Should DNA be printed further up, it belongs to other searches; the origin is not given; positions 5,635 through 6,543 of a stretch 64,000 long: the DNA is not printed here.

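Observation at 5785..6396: HEPN-type RNxxAH motif in an otherwise unrecognisable helical protein on the island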

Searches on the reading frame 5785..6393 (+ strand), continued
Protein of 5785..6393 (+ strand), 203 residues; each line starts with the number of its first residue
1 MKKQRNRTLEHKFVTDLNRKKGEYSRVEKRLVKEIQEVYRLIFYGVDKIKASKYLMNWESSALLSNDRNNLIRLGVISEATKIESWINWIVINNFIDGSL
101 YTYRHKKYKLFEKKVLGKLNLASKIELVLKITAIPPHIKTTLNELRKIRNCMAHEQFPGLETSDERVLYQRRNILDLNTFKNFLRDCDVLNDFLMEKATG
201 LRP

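Call 36: fold_search(model_id=the predicted structure, library=pdb)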
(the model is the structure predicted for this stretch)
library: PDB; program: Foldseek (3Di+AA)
matches with E <= 10: 187; with E <= 0.001: 0
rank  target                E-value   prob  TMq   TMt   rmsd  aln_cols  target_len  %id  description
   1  6kcr_A                2.0e-01  0.85  0.31  0.36  10.3       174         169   11  X-ray structure of the MtlR-HPr complex from Escherichia coli (released 2019-10-09)
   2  6kcr_C                2.2e-01  0.92  0.34  0.42   9.8       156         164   14  X-ray structure of the MtlR-HPr complex from Escherichia coli (released 2019-10-09)
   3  6tug_F                5.5e-01  0.66  0.36  0.20  14.2       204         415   14  Enterococcus italicus Csm6 bound to cyclic hexa-2'-fluoro-hexa-dAMP (released 2020-02-26)
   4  6s38_B                7.0e-01  0.23  0.22  0.30  18.9       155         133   12  Ligand binding domain of the P. putida receptor PcaY_PP in complex with quinate (released 2020-10-21)
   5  6s37_B                9.4e-01  0.21  0.23  0.33  15.5       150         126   11  Ligand binding domain of the P. putida receptor PcaY_PP in complex with salicylic acid (released 2020-10-21)
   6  1szi                  1.3e+00  0.15  0.21  0.22  19.5       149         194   11  Crystal Structure of the C-terminus of TIP47 (released 2004-07-27)
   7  6s1a_B                1.3e+00  0.13  0.19  0.26  15.9       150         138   13  Ligand binding domain of the P. putida receptor PcaY_PP (released 2020-10-21)
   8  6s3b_B                1.5e+00  0.14  0.21  0.29  16.7       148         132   13  Ligand binding domain of the P. putida receptor PcaY_PP in complex with benzoate (released 2020-10-21)
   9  7rps                  1.6e+00  0.12  0.17  0.22  17.0       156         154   14  B. miyamotoi FbpB complement inhibitory domain (released 2022-04-27)
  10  3atp_A                1.6e+00  0.15  0.23  0.29  17.9       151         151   11  Structure of the ligand binding domain of the bacterial serine chemoreceptor Tsr with ligand (released 2011-10-19)
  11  6s37_A                1.6e+00  0.11  0.20  0.26  15.6       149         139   15  Ligand binding domain of the P. putida receptor PcaY_PP in complex with salicylic acid (released 2020-10-21)
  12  8dt0_B                1.7e+00  0.11  0.18  0.23  18.8       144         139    9  Scaffolding protein functional sites using deep learning (released 2022-08-10)
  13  2e8t_A                1.7e+00  0.09  0.21  0.16  22.5       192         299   17  S. cerevisiae geranylgeranyl pyrophosphate synthase in complex with magnesium, FsPP and IPP (released 2007-06-12)
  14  2b0h_MODEL_1_A        1.9e+00  0.10  0.17  0.23  18.6       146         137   11  Solution structure of VBS3 fragment of talin (released 2006-01-17)
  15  2e92_A                1.9e+00  0.08  0.21  0.16  21.7       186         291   17  S. cerevisiae geranylgeranyl pyrophosphate synthase in complex with magnesium and BPH-261 (released 2007-06-12)
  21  3c8g_A                2.7e+00  0.38  0.30  0.35   6.2       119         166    8  Crystal structure of a possible transciptional regulator YggD from Shigella flexneri 2a str. 2457T (released 2008-02-19)
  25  9oij_A                2.8e+00  0.44  0.28  0.30   5.2        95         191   23  Structure of S. Typhimurium 14028 Gifsy-1 prophage HepS (released 2026-01-28)
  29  3c8g_B                3.1e+00  0.33  0.29  0.34   6.0       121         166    7  Crystal structure of a possible transciptional regulator YggD from Shigella flexneri 2a str. 2457T (released 2008-02-19)
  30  6tug_A                3.1e+00  0.21  0.37  0.21  13.6       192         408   14  Enterococcus italicus Csm6 bound to cyclic hexa-2'-fluoro-hexa-dAMP (released 2020-02-26)
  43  9oij_B                3.6e+00  0.41  0.29  0.31   5.1        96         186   19  Structure of S. Typhimurium 14028 Gifsy-1 prophage HepS (released 2026-01-28)
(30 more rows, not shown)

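Call 41: fold_search(model_id=the predicted structure, library=viral)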
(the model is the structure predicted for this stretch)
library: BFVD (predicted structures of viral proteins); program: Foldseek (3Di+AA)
matches with E <= 10: 201; with E <= 0.001: 0
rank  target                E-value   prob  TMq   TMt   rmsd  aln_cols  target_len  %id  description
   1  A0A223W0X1            8.8e-02  1.00  0.46  0.57  11.4       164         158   14  Uncharacterized protein [Agrobacterium phage Atu_ph08]
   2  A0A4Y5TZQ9            3.5e-01  0.97  0.44  0.54   7.5       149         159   13  (no name in the UniProt tables at hand)
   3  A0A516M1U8            5.0e-01  0.18  0.22  0.23  23.4       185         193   16  (no name in the UniProt tables at hand)
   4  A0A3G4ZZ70            5.0e-01  0.18  0.21  0.12  20.0       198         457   14  Uncharacterized protein [Gaeavirus sp.]
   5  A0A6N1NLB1            6.1e-01  0.13  0.16  0.22  14.0       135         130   12  Putative orfan [Tupanvirus soda lake]
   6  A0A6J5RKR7            7.5e-01  0.10  0.17  0.15  16.1       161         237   19  Conjugal transfer protein TrbJ [uncultured Caudovirales phage]
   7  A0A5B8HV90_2          7.9e-01  0.25  0.28  0.10  12.2       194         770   13  Uncharacterized protein [Mimiviridae sp. ChoanoV1]
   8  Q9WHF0                9.1e-01  0.15  0.22  0.19  16.6       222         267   13  ORF21 [Agrotis segetum granulosis virus]
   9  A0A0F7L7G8            9.1e-01  0.13  0.22  0.24  20.4       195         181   11  Uncharacterized protein [uncultured marine virus]
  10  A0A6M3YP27            1.1e+00  0.15  0.22  0.10  18.6       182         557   12  Uncharacterized protein (Fragment) [Riboviria sp.]
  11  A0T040                1.2e+00  0.12  0.16  0.15  12.6       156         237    8  (no name in the UniProt tables at hand)
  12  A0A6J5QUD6            1.5e+00  0.10  0.19  0.11  17.4       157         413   17  Uncharacterized protein [uncultured Caudovirales phage]
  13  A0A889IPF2            1.5e+00  0.08  0.16  0.12  22.3       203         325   15  (no name in the UniProt tables at hand)
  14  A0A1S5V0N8            1.6e+00  0.12  0.22  0.11  19.5       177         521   10  (no name in the UniProt tables at hand)
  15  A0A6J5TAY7            1.7e+00  0.11  0.21  0.11  21.3       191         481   12  Uncharacterized protein [uncultured Caudovirales phage]
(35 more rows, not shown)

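Call 44: find_related_loci(query=A4, collection=genome_contigs, flank=6000)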
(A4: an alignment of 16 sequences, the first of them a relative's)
Query A4 (181 aa) in genome_contigs; peptide patterns used: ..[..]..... (x = any residue, [..] = any of these).
96 stretches matched a pattern; 52 encode a relative of the query (tblastn E <= 1e-3); 52 distinct loci.
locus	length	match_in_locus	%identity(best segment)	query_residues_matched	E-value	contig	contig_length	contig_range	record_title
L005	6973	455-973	68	5-177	2e-77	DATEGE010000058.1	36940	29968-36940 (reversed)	MAG TPA_asm: Gemmatimonadales bacterium isolate SMAG_U8777 k141_1590425, whole genome shotgun sequence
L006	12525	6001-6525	54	1-174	1e-61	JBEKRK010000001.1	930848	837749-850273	MAG: Sedimentisphaerales bacterium isolate SPRUCE 509 SPRUCE_509_1, whole genome shotgun sequence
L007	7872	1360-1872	53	4-174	2e-60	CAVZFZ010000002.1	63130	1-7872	MAG: Bryobacterales bacterium isolate MFD05521.bin.2.108 genome assembly, contig: contig_132611, whole genome shotgun se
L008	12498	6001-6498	57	5-170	1e-59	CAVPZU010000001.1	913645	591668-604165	MAG: uncultured Phycisphaerales bacterium isolate MFD03726.bin.1.127 genome assembly, contig: contig_12742, whole genome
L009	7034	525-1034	51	5-174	9e-59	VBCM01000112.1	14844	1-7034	MAG: Betaproteobacteria bacterium isolate BP_17 14_0903_12_30cm_scaffold_1964, whole genome shotgun sequence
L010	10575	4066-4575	53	5-174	2e-57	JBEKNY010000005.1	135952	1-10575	MAG: Terracidiphilus sp. isolate SPRUCE 428 SPRUCE_428_5, whole genome shotgun sequence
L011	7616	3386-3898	53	4-174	9e-58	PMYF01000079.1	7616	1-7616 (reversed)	MAG: Acidobacteria bacterium isolate fen_180 73.20110800_E2D.41_contig_78205, whole genome shotgun sequence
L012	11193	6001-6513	51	4-174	2e-57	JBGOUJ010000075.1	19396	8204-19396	MAG: Terriglobia bacterium isolate OBJ_0618_7090110_141 k141_7187873_length_19396_cov_66.5260, whole genome shotgun sequ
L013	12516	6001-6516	52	3-174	3e-57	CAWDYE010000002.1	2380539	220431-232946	MAG: uncultured Acidobacteriaceae bacterium isolate MFD01231.bin.1.95 genome assembly, contig: contig_16352, whole genom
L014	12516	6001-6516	52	3-174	1e-56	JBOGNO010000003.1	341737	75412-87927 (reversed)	MAG: Candidatus Acidiferrales bacterium isolate SE1532_maxbin2.bin.1 NODE_5_length_341737_cov_2.660270, whole genome sho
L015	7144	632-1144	51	4-174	2e-56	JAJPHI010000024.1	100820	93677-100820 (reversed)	MAG: Proteobacteria bacterium isolate Centralia_MAG_154 k107_14174883, whole genome shotgun sequence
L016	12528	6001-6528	49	1-176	6e-56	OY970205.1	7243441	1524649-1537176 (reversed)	MAG: uncultured Acidobacteriaceae bacterium isolate MFD02248.bin.1.24 genome assembly, chromosome: 1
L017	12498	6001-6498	58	5-170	5e-61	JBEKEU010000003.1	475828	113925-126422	MAG: Sedimentisphaerales bacterium isolate SPRUCE 213 SPRUCE_213_3, whole genome shotgun sequence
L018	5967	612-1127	49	3-174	2e-52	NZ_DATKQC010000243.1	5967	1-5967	MAG: Edaphobacter sp. isolate SMAG_U13992 k141_611228, whole genome shotgun sequence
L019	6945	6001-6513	48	3-174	7e-51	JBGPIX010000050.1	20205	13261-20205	MAG: Candidatus Acidiferrum sp. isolate OBJ_0618_7090110_323 k141_2225653_length_20205_cov_25.0998, whole genome shotgun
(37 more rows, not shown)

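Call 50: search_protein_families(library=pfam, alignment_id=A5, max_evalue=0.001)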
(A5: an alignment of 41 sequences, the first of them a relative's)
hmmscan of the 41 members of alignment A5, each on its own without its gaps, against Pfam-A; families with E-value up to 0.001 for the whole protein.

A. member 1, L006:6671-7144:+ (158 aa): 3 families
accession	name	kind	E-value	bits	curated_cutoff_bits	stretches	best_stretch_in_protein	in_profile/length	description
PF24709.1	DUF7670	-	6.2e-11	43.1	29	1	35-154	8-116/118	Domain of unknown function (DUF7670)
PF09930.14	DUF2162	-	0.00067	19.6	34.4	0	103-153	41-91/223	Predicted transporter (DUF2162)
PF04893.22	Yip1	-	0.0008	19.7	28.6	0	33-146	57-171/173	Yip1 domain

B. families by the number of members that match (of 41 scanned): 16 families
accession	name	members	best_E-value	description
PF08843.17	AbiEii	1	2.8e-40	Nucleotidyl transferase AbiEii toxin, Type IV TA system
PF18602.6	Rap1a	1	4.6e-20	Rap1a immunity proteins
PF08906.16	T6SS_Tdi1_C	1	8.9e-19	T6SS immunity protein Tdi1, C-terminal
PF00932.25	LTD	1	1.1e-17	Lamin Tail Domain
PF18998.6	Flg_new_2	1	8.7e-15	Divergent InlB B-repeat domain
PF00753.33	Lactamase_B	1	2.3e-14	Metallo-beta-lactamase superfamily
PF13391.12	HNH_2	1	3.2e-12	HNH endonuclease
PF24709.1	DUF7670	1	6.2e-11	Domain of unknown function (DUF7670)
PF12706.13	Lactamase_B_2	1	1e-05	Beta-lactamase superfamily domain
PF18928.5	DUF5677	1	1.7e-05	Family of unknown function (DUF5677)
PF07705.17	CARDB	1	2.1e-05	CARDB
PF23500.1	DUF7133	1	0.00011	Domain of unknown function (DUF7133)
PF03706.18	LPG_synthase_TM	1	0.0005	Lysylphosphatidylglycerol synthase TM region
PF09930.14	DUF2162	1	0.00067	Predicted transporter (DUF2162)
PF04893.22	Yip1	1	0.0008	Yip1 domain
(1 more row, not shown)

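Call 51: search_protein_families(library=pfam, alignment_id=A6, max_evalue=0.001)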
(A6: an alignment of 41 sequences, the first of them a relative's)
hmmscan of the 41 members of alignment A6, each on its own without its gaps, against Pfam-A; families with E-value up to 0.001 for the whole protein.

A. member 1, L006:5219-5725:- (169 aa): 0 families

B. families by the number of members that match (of 41 scanned): 29 families (the first 25 are shown)
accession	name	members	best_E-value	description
PF09351.15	DUF1993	1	2.5e-66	Domain of unknown function (DUF1993)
PF13365.12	Trypsin_2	1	2.8e-34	Trypsin-like peptidase domain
PF18742.7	DpnII-MboI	1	1.4e-33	REase_DpnII-MboI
PF08867.16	FRG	1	3.1e-21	FRG domain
PF00294.29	PfkB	1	3.9e-17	pfkB family carbohydrate kinase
PF14559.12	TPR_19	1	2.9e-15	Tetratricopeptide repeat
PF00089.32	Trypsin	1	5.6e-15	Trypsin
PF00515.34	TPR_1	1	2.7e-14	Tetratricopeptide repeat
PF18480.7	DUF5615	1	2e-13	Domain of unknown function (DUF5615)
PF07719.23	TPR_2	1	2.8e-13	Tetratricopeptide repeat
PF13428.12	TPR_14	1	7.9e-10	Tetratricopeptide repeat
PF12895.13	ANAPC3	1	1.5e-09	Anaphase-promoting complex, cyclosome, subunit 3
PF13432.12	TPR_16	1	1.6e-09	Tetratricopeptide repeat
PF11185.13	DUF2971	1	3.5e-09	Protein of unknown function (DUF2971)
PF13176.12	TPR_7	1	1.2e-08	Tetratricopeptide repeat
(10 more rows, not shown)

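Call 59: find_homologous_proteins(query=A3, max_evalue=0.001)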
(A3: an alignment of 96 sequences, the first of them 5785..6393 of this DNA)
Query A3 (96 sequences) (203 aa, profile of the alignment): 5 proteins with E <= 0.001 among 3136 candidates.
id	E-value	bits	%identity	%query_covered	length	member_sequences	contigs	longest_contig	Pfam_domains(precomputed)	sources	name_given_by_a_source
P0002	7.3e-42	161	76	98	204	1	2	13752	-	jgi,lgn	jgi:hypothetical protein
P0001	2.2e-41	159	100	100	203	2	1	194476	-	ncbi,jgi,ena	ncbi:MAG: hypothetical protein WC133_00035 [Candidatus Omnitrophota bacterium]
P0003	3.2e-41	159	53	92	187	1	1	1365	-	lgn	-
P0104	3.9e-35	139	26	35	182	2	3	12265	-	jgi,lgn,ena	-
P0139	3.6e-32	129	27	61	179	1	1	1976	-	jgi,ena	-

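Call 60: search_protein_families(library=ncbifam, alignment_id=A3, max_evalue=0.01)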
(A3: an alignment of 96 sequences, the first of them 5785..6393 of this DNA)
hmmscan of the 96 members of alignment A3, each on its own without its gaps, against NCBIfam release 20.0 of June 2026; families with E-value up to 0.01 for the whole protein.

A. member 1, window:5785-6393:+ (203 aa): 1 family
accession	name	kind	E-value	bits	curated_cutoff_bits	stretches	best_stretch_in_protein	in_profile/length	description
NF038190.1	VI_Cas13b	equivalog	0.0024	15.8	150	1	73-164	953-1035/1066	type VI-B CRISPR-associated RNA-guided ribonuclease Cas13b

B. families by the number of members that match (of 96 scanned): 3 families
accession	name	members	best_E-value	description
NF038190.1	VI_Cas13b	4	0.0016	type VI-B CRISPR-associated RNA-guided ribonuclease Cas13b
TIGR02672.2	cas_csm6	3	0.00012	type III-A CRISPR-associated CARF protein Csm6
TIGR01897.1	cas_MJ1666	1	0.008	CRISPR-associated CARF protein Csx1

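Call 61: search_protein_families(library=padloc, alignment_id=A3, max_evalue=0.01)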
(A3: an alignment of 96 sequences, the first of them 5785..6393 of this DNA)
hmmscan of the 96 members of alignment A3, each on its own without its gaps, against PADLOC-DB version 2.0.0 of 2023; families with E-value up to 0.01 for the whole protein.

A. member 1, window:5785-6393:+ (203 aa): 2 families
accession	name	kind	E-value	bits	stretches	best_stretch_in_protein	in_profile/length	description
PDLC02153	Cas13b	-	0.00046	16.6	1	17-164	796-874/903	-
PDLC04028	PD-T4-2_B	-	0.0016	16.5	1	101-160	78-135/168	-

B. families by the number of members that match (of 96 scanned): 23 families
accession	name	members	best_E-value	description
PDLC01824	CARF2--CARF_HEPN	19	4.8e-05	-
PDLC01804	CARF1--CARF_HEPN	5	5.9e-05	-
PDLC01687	Csx1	5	0.0016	Csx1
PDLC01032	Csx1/Csm6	3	0.00034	CARF+HEPN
PDLC04028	PD-T4-2_B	3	0.0012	-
PDLC02153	Cas13b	2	2.5e-05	-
PDLC01800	CARF1--CARF_HEPN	2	2.7e-05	-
PDLC01825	CARF2--CARF_HEPN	2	0.0079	-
PDLC01843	CARF2--CARF_HEPN_CSX20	1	0.00045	-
PDLC01688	DUF3644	1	0.00058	DUF3644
PDLC01679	Cas13-ApeA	1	0.0012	Cas13-ApeA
PDLC01974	CARF_m10--CARF_HEPN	1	0.0018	-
PDLC04029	PD-T4-2_B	1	0.0022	-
PDLC02457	BrxA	1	0.0022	BrxA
PDLC01359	Csm6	1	0.0023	CAS-III; associated_signaling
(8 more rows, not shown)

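Call 62: list_cluster_members(proteins=[P0001, P0004, P0007, P0009, P0010, P0011, P0032, P0046, P0064, P0103])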
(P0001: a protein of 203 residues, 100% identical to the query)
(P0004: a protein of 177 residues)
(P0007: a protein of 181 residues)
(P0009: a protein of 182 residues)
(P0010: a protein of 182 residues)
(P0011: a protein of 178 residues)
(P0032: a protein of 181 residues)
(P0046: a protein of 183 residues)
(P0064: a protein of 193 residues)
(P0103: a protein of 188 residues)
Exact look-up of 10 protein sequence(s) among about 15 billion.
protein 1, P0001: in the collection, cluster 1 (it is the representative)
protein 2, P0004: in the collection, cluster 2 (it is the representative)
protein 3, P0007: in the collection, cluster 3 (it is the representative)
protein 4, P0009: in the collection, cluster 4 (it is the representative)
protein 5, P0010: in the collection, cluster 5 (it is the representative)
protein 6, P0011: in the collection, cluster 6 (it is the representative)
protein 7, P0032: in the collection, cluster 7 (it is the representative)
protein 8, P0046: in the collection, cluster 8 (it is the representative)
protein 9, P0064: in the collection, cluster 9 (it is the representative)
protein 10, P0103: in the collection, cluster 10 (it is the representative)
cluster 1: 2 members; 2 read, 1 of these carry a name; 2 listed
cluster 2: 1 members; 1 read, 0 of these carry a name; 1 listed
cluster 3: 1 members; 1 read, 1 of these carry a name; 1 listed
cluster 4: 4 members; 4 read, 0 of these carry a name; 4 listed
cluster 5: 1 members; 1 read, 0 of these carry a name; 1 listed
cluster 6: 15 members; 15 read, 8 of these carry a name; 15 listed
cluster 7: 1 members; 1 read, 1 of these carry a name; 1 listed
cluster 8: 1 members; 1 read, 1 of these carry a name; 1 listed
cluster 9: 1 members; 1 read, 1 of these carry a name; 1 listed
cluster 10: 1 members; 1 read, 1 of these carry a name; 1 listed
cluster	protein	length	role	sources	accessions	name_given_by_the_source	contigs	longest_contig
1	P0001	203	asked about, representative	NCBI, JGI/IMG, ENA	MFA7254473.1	MAG: hypothetical protein WC133_00035 [Candidatus Omnitrophota bacterium]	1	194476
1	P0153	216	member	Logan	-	-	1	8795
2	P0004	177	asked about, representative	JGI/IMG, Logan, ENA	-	-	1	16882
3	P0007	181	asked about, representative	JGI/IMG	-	hypothetical protein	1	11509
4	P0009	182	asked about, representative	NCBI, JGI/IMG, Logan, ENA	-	-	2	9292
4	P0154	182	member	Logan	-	-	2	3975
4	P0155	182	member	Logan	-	-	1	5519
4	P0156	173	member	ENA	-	-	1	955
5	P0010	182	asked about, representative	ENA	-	-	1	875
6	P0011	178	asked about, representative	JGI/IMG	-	hypothetical protein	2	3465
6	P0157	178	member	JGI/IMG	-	hypothetical protein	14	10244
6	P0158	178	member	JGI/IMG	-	hypothetical protein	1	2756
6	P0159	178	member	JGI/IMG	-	hypothetical protein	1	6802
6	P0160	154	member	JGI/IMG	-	hypothetical protein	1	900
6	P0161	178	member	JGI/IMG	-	hypothetical protein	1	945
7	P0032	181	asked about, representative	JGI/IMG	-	hypothetical protein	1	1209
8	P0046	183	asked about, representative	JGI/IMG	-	hypothetical protein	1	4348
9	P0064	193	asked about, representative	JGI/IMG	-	hypothetical protein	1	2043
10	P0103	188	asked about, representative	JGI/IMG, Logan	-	hypothetical protein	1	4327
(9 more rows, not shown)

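Call 65: search_dna_similar(query=P0032, collection=plasmids, mode=protein, max_evalue=0.001)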
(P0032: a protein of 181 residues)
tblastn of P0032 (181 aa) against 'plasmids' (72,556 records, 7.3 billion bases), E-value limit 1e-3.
No match.
